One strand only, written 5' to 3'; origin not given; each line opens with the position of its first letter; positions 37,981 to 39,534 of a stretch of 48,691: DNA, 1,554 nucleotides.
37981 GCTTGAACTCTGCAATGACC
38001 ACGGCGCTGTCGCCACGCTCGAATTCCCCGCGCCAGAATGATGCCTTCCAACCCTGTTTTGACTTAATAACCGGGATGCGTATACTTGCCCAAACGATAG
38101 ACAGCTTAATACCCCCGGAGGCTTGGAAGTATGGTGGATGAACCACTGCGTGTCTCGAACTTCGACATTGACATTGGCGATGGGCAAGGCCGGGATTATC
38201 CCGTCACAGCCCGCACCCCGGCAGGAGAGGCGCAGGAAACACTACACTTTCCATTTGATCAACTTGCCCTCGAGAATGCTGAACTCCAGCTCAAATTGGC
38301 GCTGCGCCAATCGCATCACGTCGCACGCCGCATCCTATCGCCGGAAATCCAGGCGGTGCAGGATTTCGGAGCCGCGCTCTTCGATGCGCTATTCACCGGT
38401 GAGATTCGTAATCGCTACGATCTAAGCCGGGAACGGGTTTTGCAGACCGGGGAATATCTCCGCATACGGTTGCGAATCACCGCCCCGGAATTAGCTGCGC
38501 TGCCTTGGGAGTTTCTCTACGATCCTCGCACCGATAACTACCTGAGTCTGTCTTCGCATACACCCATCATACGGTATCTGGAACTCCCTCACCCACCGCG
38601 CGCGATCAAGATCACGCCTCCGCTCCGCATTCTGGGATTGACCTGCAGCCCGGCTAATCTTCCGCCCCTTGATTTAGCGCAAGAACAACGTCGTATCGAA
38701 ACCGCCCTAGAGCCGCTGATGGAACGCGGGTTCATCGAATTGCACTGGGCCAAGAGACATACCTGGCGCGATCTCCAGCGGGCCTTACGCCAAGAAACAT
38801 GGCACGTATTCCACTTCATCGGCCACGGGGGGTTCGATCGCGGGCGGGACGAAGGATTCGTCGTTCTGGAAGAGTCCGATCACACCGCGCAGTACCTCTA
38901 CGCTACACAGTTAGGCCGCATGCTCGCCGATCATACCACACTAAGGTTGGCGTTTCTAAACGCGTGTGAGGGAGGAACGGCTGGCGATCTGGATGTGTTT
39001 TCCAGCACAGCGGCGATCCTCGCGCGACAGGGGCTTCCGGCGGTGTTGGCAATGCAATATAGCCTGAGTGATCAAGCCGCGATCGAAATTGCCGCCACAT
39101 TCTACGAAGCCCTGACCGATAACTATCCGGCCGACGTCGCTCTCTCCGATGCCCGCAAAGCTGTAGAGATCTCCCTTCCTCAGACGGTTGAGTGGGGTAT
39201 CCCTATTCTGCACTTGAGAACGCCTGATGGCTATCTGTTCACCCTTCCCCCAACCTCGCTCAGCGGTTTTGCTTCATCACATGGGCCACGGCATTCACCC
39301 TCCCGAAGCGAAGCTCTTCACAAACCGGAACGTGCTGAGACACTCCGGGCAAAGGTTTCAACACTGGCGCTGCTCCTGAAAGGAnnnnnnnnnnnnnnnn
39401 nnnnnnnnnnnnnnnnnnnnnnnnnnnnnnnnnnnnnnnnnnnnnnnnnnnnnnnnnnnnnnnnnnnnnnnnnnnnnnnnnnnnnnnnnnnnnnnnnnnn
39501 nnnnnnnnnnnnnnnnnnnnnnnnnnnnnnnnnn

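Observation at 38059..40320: Stand-alone CHAT (caspase-like) protease fused to a WD40 propeller, with its own promoter and no recognisable partner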

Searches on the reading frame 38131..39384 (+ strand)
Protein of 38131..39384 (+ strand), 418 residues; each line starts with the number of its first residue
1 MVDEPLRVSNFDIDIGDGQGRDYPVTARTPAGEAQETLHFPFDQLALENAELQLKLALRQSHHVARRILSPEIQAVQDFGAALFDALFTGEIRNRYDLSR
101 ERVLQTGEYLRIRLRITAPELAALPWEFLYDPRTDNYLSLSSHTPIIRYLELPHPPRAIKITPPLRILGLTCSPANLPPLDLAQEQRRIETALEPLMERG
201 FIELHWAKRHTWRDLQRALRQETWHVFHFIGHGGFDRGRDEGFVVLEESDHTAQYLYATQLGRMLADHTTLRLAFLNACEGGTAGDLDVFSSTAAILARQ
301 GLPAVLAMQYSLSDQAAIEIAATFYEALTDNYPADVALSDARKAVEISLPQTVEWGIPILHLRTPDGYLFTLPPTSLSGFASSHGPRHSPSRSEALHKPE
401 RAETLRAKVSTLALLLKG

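Call 8: search_solved_structures(query=window:38131-39384:+, max_evalue=1, show_alignments=2)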
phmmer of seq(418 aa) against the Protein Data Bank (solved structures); distinct sequences matched with E-value up to 1: 3.
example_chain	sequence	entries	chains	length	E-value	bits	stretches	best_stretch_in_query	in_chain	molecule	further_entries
8tl0_A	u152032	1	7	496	2.1e-05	27.4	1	161-330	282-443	CHAT domain-containing protein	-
7dvr_A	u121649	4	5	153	0.5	12.9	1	199-276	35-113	HTH marR-type domain-containing protein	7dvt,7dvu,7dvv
7dvs_A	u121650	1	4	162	0.58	12.7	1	199-276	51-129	MarR family transcriptional regulator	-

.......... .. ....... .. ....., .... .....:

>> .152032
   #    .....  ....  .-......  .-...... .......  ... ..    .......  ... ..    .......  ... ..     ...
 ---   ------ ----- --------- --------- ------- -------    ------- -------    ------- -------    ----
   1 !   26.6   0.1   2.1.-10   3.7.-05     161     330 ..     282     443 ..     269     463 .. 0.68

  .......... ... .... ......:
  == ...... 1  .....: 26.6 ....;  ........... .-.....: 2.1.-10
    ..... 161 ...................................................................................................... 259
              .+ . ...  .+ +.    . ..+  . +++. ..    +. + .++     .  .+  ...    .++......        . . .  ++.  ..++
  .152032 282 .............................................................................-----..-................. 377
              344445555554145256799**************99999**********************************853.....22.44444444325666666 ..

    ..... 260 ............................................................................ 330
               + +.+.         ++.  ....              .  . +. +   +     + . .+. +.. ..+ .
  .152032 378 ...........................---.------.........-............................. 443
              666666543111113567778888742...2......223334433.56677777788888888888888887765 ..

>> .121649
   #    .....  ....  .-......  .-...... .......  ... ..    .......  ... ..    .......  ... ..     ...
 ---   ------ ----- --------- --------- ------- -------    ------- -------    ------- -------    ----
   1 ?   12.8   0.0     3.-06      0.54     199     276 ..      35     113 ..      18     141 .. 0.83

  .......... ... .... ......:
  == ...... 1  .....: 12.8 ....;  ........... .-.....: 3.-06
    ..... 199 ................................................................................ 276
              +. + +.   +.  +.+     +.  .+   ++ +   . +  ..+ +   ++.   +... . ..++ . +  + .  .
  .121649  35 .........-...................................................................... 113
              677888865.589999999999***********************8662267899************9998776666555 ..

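Call 15: find_related_loci(query=A1, collection=genome_contigs, flank=10000)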
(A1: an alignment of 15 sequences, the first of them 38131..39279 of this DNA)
Query A1 (383 aa) in genome_contigs; peptide patterns used: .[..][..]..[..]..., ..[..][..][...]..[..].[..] (x = any residue, [..] = any of these).
599 stretches matched a pattern (row limit reached: there are more); 587 encode a relative of the query (tblastn E <= 1e-3); the best 80 are kept; 79 distinct loci.
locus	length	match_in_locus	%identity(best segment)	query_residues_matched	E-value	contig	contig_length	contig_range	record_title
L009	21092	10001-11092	55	10-372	3e-136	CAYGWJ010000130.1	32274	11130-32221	MAG TPA_asm: uncultured Anaerolineae bacterium isolate ERP119294_co2_411 genome assembly, contig: k141_2677469, whole ge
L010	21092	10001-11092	55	10-372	6e-134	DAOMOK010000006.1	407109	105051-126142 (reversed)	MAG TPA_asm: Chloroflexota bacterium isolate AMR_MDS_5888 NODE_12_length_407109_cov_26.313858, whole genome shotgun sequ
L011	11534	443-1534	55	10-372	9e-133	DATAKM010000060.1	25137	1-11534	MAG TPA_asm: Chloroflexia bacterium isolate SMAG_U6938 k141_88916, whole genome shotgun sequence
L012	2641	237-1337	53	6-372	1e-139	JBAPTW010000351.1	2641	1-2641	MAG: Gammaproteobacteria bacterium isolate MFD01233_ilm_asm_bin41 k127_46699, whole genome shotgun sequence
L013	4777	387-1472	53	10-370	2e-132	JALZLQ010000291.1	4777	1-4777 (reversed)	MAG: Chloroflexota bacterium isolate MSU bin37 SD1457-59_k127_1102877, whole genome shotgun sequence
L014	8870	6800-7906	55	5-372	2e-130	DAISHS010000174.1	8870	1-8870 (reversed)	MAG TPA_asm: Chloroflexota bacterium isolate CTOTU1896 NODE_836_length_8870_cov_5.314691, whole genome shotgun sequence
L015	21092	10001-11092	54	10-372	2e-129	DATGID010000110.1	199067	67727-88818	MAG TPA_asm: Ktedonobacterales bacterium isolate SMAG_U9798 k141_1099843, whole genome shotgun sequence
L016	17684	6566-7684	51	1-372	3e-128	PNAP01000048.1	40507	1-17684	MAG: Chloroflexi bacterium isolate palsa_1032 73.20110800_P1D.67_contig_26661, whole genome shotgun sequence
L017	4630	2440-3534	52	10-372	4e-129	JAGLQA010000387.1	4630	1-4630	MAG: Candidatus Aminicenantes bacterium isolate RS_8_31 ROV157_8.bin.31.fa_387, whole genome shotgun sequence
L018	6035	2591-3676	54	10-370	2e-126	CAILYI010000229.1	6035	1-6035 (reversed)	MAG: uncultured Anaerolineae bacterium isolate Day6-6_bin-243 genome assembly, contig: bin-243:229/311, whole genome sho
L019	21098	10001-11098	52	10-372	2e-125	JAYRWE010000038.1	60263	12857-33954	MAG: bacterium isolate NJ_NJASGE3bin.37 k141_455362, whole genome shotgun sequence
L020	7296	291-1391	52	10-375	5e-124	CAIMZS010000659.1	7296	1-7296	MAG: uncultured Anaerolineae bacterium isolate Umea1p4_bin-235 genome assembly, contig: bin-235:659/662, whole genome sh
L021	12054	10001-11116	54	10-378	2e-123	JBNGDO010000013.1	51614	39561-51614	MAG: Anaerolineae bacterium isolate E05-031 bin70.fa-13, whole genome shotgun sequence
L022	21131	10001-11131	51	6-382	5e-122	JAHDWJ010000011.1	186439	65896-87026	MAG: Anaerolineae bacterium isolate CHL7 NODE_233_length_186439_cov_19.821986, whole genome shotgun sequence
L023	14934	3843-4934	54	10-372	1e-121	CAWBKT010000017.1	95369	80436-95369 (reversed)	MAG: uncultured delta proteobacterium isolate MFD02979.bin.2.87 genome assembly, contig: contig_15916, whole genome shot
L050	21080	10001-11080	48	6-372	1e-106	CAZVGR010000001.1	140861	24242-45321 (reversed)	MAG TPA_asm: uncultured Anaerolinea sp. isolate SRP304446_co1_50 genome assembly, contig: NODE_37_length_140861_cov_18.4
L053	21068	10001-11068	46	10-370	3e-102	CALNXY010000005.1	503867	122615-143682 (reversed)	MAG: uncultured Caldilineaceae bacterium isolate HOU_bin.0074 genome assembly, contig: contig_1001, whole genome shotgun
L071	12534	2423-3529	42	10-380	1e-90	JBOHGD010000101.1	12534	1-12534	MAG: Pseudonocardiaceae bacterium isolate SE1538_metabat2.bin.7 NODE_152_length_12534_cov_5.916660, whole genome shotgun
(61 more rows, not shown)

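Call 19: search_protein_families(library=pfam, proteins=[L022:12949-14328:+, L050:12472-13623:+, L071:4453-4938:+, L009:6920-8128:+, L071:502-2226:+, L013:2745-4298:+, L018:4952-5371:+, L053:14233-15405:+], max_evalue=0.001)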
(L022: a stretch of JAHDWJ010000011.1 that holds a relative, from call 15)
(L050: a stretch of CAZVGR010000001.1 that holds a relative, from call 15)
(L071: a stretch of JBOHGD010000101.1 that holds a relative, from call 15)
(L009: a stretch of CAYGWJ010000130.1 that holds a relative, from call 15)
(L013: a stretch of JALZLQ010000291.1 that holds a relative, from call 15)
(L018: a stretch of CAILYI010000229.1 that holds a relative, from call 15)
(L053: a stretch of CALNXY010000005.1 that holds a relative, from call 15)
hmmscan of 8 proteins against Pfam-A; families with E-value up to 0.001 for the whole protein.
L022:12949-14328:+ (459 aa): 2 families
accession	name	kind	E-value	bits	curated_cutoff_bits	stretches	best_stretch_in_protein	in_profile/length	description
PF12770.12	CHAT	-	5.3e-28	98.7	24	1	74-340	2-266/289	CHAT domain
PF19960.5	EAD7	-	1.7e-16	60.2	32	1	394-454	2-62/62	Effector-associated domain 7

L050:12472-13623:+ (383 aa): 0 families

L071:4453-4938:+ (161 aa): 0 families

L009:6920-8128:+ (402 aa): 6 families
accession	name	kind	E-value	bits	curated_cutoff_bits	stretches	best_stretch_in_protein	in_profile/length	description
PF00069.31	Pkinase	-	8.5e-50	170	31.7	1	15-262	1-253/263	Protein kinase domain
PF07714.23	PK_Tyr_Ser-Thr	-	4.5e-35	121.6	23.1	1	18-261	4-249/258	Protein tyrosine and serine/threonine kinase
PF00498.31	FHA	-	3.7e-21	75.8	20.7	1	297-363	1-67/67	FHA domain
PF16697.10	Yop-YscD_cpl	-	4e-13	49.9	33.2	1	287-364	9-85/94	Inner membrane component of T3SS, cytoplasmic domain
PF03109.22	ABC1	-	1.4e-06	28.1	22.9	1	52-164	112-218/244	ABC1 atypical kinase-like domain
PF01636.29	APH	-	3.2e-06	27.5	23.2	0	120-160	156-197/239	Phosphotransferase enzyme family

L071:502-2226:+ (574 aa): 6 families
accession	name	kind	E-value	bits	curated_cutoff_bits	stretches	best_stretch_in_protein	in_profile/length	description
PF00117.34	GATase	-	7.5e-40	137.1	22.8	1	40-242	1-189/190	Glutamine amidotransferase class-I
PF00958.27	GMP_synt_C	-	7.3e-39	132.2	27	1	481-573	1-92/92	GMP synthase C terminal domain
PF07722.19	Peptidase_C26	-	1.4e-08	35.2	20.5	1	125-225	102-219/219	Peptidase C26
PF02540.23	NAD_synthase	-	2.6e-08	33.8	21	1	258-296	7-45/242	NAD synthase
PF02568.20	ThiI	-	0.00013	22.1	20.5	0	271-377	5-116/197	Thiamine biosynthesis protein (ThiI)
PF03054.22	tRNA_Me_trans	-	0.00022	21.4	20.6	1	271-303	2-33/202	tRNA methyl transferase HUP domain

L013:2745-4298:+ (517 aa): 2 families
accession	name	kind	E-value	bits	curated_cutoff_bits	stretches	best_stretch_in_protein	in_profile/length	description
PF20269.3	CATRA-N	-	3.6e-31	109.1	27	1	8-210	1-202/203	CASPASE and TPR Repeat-Associated N-terminal domain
PF20270.3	CATRA-C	-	1.4e-19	71.7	24.6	1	217-372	2-136/137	CASPASE and TPR Repeat-Associated C-terminal domain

L018:4952-5371:+ (139 aa): 1 family
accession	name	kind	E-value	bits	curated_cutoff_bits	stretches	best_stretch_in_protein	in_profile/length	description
PF19493.4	Trypco1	-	3.1e-18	66.6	24.6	1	19-115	2-98/98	Trypsin-co-occurring domain 1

L053:14233-15405:+ (390 aa): 6 families
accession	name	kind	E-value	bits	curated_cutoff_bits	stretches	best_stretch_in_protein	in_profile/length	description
PF03054.22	tRNA_Me_trans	-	2.1e-74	250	20.6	1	37-236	2-201/202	tRNA methyl transferase HUP domain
PF20258.4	tRNA_Me_trans_C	-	2.6e-22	79.4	20.6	1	314-389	2-77/77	Aminomethyltransferase beta-barrel domain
PF20259.3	tRNA_Me_trans_M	-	1.7e-19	69.5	27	1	242-306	2-65/66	tRNA methyl transferase PRC-barrel domain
PF02540.23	NAD_synthase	-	2.6e-06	27.2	21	1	36-162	19-130/242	NAD synthase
PF01171.26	ATP_bind_3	-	5e-05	23.5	27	1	38-221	2-161/182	PP-loop family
PF06508.19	QueC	-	0.00035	20.6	22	0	38-223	2-177/210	Queuosine biosynthesis protein QueC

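Call 43: search_protein_families(library=pfam, proteins=[window:38131-39264:+], max_evalue=10)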
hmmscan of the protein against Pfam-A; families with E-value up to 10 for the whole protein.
window:38131-39264:+ (378 aa): 2 families
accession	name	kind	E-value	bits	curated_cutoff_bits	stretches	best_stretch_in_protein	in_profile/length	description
PF12770.12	CHAT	-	1.2e-24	87.7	24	1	78-345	2-266/289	CHAT domain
PF01364.23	Peptidase_C25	-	0.0026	17.5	23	1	215-341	222-337/374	Peptidase family C25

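Call 49: predict_structure(alignment_id=A3)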
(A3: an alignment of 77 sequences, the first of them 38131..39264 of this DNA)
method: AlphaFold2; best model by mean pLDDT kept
length: 378 residues; sequences in the alignment: 77
mean_pLDDT: 92.2   pTM: 0.92
mean pLDDT of the five models: 92.2, 92.0, 91.5, 91.1, 90.7
residues with pLDDT >= 90: 309; 70-90: 53; 50-70: 13; < 50: 3
segments of 3 or more residues with pLDDT < 50: none
pLDDT, mean of each block of 10 residues (from residue 1): 75 95 97 97 93 88 63 92 97 97 93 94 94 95 91 88 96 95 95 96 95 96 97 94 95 96 94 95 83 94 95 94 96 96 94 94 93 67
secondary structure, 60 per line:
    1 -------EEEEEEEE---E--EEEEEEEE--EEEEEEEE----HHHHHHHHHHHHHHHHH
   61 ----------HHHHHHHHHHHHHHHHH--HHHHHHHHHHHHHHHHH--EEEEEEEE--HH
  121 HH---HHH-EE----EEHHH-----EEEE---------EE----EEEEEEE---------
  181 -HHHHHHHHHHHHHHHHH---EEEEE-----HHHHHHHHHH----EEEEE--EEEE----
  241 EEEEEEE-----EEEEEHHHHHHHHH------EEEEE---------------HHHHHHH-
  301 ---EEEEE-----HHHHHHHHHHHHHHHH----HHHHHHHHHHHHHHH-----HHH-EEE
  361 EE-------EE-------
elements in order: E8-15 E22-29 E32-39 H44-60 H71-87 H90-106 E109-116 H119-122 E146-149 E165-171 H182-198 E202-206 H212-221 E226-230 E233-236 E241-247 E253-257 H258-266 E273-277 H293-299 E304-308 H314-329 H334-348 E358-362

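Call 52: search_protein_families(library=pfam, alignment_id=A4, max_evalue=0.0001)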
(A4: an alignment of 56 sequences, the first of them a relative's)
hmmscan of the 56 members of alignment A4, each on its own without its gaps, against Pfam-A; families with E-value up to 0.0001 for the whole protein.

A. member 1, L009:11093-12208:+ (372 aa): 0 families

B. families by the number of members that match (of 56 scanned): 56 families (the first 25 are shown)
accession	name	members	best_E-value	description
PF03781.23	FGE-sulfatase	15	2e-69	Sulfatase-modifying factor enzyme 1-like domain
PF07719.23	TPR_2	9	6.9e-63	Tetratricopeptide repeat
PF00515.34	TPR_1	6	1.5e-63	Tetratricopeptide repeat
PF14559.12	TPR_19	6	1.9e-26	Tetratricopeptide repeat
PF13414.12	TPR_11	4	5.1e-48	TPR repeat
PF13424.12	TPR_12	4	3.4e-31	Tetratricopeptide repeat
PF13181.12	TPR_8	3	6.2e-50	Tetratricopeptide repeat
PF13432.12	TPR_16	3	5.1e-49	Tetratricopeptide repeat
PF13428.12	TPR_14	3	9.5e-32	Tetratricopeptide repeat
PF13191.12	AAA_16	3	4.5e-06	AAA ATPase domain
PF13371.12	TPR_9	2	7.6e-25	Tetratricopeptide repeat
PF13174.12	TPR_6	2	3.7e-22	Tetratricopeptide repeat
PF13374.12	TPR_10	2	7.7e-20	Tetratricopeptide repeat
PF09976.15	TPR_21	2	3.5e-18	Tetratricopeptide repeat-like domain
PF17874.7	TPR_MalT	2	1.7e-09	MalT-like TPR region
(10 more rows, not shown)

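Call 53: fold_search(model_id=the predicted structure, library=pdb)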
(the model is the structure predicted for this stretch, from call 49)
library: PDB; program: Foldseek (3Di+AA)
matches with E <= 10: 1143; with E <= 0.001: 47
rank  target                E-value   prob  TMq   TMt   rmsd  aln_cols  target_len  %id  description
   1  8tl0_A                3.2e-13  1.00  0.44  0.35  15.7       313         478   22  Structure of activated SAVED-CHAT filament (released 2024-03-06)
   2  8tl0_C                7.0e-13  1.00  0.44  0.36  21.4       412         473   19  Structure of activated SAVED-CHAT filament (released 2024-03-06)
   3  8tl0_B                1.0e-12  1.00  0.44  0.35  14.5       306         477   22  Structure of activated SAVED-CHAT filament (released 2024-03-06)
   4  8tl0_D                1.1e-12  1.00  0.43  0.35  14.8       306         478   23  Structure of activated SAVED-CHAT filament (released 2024-03-06)
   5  8tl0_I                2.0e-12  1.00  0.45  0.36  14.7       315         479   23  Structure of activated SAVED-CHAT filament (released 2024-03-06)
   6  8eey_B                4.0e-11  1.00  0.56  0.31   7.0       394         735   11  Cas7-11 in complex with DR-mismatched target RNA, Csx29 and Csx30 (released 2022-11-16)
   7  9hn5_A                9.2e-11  1.00  0.52  0.16   9.1       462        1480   11  Cryo-EM structure of human separase bound to phosphorylated SCC1 (100-320 aa) (released 2025-09-03)
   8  5fc3_B                2.1e-10  1.00  0.55  0.45  10.6       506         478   12  Structural basis of cohesin cleavage by separase (released 2016-03-30)
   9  9hma                  2.1e-10  1.00  0.51  0.17   7.7       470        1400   11  Cryo-EM structure of apo human separase (released 2025-09-03)
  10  9hn0_B                2.3e-10  1.00  0.48  0.13  11.2       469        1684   11  Cryo-EM structure of human separase bound to SCC1 (310-550 aa) (released 2025-09-03)
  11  9hn4_B                4.4e-10  1.00  0.49  0.16   9.8       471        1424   12  Cryo-EM structure of human separase bound to phosphorylated SCC1 (310-550 aa) (released 2025-09-03)
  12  8eex_B                6.3e-10  1.00  0.56  0.32   6.1       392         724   11  Cas7-11 in complex with Csx29 (released 2022-11-16)
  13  5fby_A                6.7e-10  1.00  0.54  0.43   8.2       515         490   11  Crystal structure of ctSPD (released 2016-03-30)
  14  7nj1_A                6.7e-10  1.00  0.49  0.16   9.8       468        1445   11  CryoEM structure of the human Separase-Securin complex (released 2021-08-04)
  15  9hm7                  9.6e-10  1.00  0.54  0.18   7.1       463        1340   11  Cryo-EM structure of apo human separase with the mutation C2029S (released 2025-09-03)
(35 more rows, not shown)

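Call 67: search_protein_families(library=pfam, alignment_id=A5, max_evalue=0.00001)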
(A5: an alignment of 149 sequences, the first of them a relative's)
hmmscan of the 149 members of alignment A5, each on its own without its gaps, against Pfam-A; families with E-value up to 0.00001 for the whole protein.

A. member 1, L009:9550-9864:+ (105 aa): 2 families
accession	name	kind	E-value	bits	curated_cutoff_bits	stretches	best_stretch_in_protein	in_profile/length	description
PF01381.28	HTH_3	-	7.4e-11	42.4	23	1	18-65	5-52/55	Helix-turn-helix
PF13560.12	HTH_31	-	4.2e-07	30.6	27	1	22-69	14-62/64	Helix-turn-helix domain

B. families by the number of members that match (of 149 scanned): 158 families (the first 25 are shown)
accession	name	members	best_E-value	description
PF03781.23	FGE-sulfatase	3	3.9e-45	Sulfatase-modifying factor enzyme 1-like domain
PF01212.27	Beta_elim_lyase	2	1.8e-106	Beta-eliminating lyase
PF00117.34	GATase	2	1.7e-45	Glutamine amidotransferase class-I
PF00958.27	GMP_synt_C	2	3.4e-39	GMP synthase C terminal domain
PF12770.12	CHAT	2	8.8e-36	CHAT domain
PF00296.26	Bac_luciferase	2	1.1e-30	Luciferase-like monooxygenase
PF19493.4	Trypco1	2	4.2e-28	Trypsin-co-occurring domain 1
PF18306.6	LDcluster4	2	1e-20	SLOG cluster4 family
PF03641.19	Lysine_decarbox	2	5.7e-19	Possible lysine decarboxylase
PF20271.3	CATASP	2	1.1e-14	CATRA-Associated Small Protein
PF13191.12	AAA_16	2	9.1e-13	AAA ATPase domain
PF12773.13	DZR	2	3.9e-11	Double zinc ribbon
PF07722.19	Peptidase_C26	2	5.8e-11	Peptidase C26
PF02540.23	NAD_synthase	2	4.2e-08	NAD synthase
PF02347.22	GDC-P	1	4.5e-197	Glycine cleavage system P-protein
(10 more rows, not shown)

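Call 81: search_protein_representatives(protein=window:38131-39264:+)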
Query: 378 residues. Proteins with E-value up to 0.001 (for the whole library): 21428; up to 1e-10: 13317; up to 1e-30: 6051. The best 150 are listed.
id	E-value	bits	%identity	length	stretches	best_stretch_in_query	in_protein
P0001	8.5e-252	851.5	100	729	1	1-378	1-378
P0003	8.6e-141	486.2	60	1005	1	3-372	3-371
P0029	6.5e-137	473.4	57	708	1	8-373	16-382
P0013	7.2e-136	470.0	55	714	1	9-372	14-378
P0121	9.2e-136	469.6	56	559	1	5-372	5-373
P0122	8.1e-135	466.5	56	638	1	10-376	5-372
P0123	5.1e-134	463.9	55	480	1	6-372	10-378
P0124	2.4e-133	461.7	38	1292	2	13-376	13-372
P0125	2.9e-133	461.4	56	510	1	9-372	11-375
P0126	9.6e-133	459.7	55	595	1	10-372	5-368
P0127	1.2e-132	459.4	55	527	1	10-374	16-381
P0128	1.7e-132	458.9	57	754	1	10-372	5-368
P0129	3.5e-132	457.8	56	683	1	10-372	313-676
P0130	6.5e-132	457.0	55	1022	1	10-374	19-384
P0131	9.9e-132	456.4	55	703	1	9-372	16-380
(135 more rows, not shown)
